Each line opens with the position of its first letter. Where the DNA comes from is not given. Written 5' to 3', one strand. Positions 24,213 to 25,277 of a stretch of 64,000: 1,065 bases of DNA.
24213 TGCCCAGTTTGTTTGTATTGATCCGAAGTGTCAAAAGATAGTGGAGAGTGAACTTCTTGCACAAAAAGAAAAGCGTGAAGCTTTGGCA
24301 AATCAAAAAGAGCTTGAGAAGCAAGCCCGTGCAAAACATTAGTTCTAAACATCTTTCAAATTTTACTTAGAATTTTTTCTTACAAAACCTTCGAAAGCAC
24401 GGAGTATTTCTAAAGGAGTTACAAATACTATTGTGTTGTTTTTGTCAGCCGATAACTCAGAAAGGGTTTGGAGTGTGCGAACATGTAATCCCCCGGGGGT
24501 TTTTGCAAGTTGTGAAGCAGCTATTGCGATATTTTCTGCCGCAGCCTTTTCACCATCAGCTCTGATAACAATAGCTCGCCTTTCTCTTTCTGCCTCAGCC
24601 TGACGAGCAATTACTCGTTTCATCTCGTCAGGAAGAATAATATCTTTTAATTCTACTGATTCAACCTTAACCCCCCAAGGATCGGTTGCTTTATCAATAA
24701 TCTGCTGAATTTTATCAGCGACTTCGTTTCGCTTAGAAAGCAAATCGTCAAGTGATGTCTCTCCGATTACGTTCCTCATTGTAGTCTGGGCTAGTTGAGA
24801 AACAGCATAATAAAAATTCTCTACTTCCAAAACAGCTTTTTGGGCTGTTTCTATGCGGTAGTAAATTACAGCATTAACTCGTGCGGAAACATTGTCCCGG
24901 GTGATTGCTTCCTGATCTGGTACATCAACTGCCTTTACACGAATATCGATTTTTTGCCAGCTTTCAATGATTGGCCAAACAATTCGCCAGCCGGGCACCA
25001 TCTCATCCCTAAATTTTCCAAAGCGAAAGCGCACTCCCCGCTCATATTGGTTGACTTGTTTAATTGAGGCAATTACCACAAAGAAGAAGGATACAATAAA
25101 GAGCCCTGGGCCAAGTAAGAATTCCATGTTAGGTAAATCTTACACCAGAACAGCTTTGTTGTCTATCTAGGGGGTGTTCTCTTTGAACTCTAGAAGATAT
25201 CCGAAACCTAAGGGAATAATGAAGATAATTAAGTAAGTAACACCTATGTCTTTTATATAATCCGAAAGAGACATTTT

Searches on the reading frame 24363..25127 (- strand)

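Call 42: search_protein_families(library=pfam, proteins=[window:24363-25127:-], max_evalue=0.001)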
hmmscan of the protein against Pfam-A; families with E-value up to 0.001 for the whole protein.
window:24363-25127:- (254 aa): 2 families
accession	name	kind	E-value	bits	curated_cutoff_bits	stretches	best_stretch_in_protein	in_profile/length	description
PF01145.31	Band_7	-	6.4e-40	137.5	23.6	1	23-194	1-176/176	SPFH domain / Band 7 family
PF13421.11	Band_7_1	-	7.6e-06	26.1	24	1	108-178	136-208/211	SPFH domain-Band 7 family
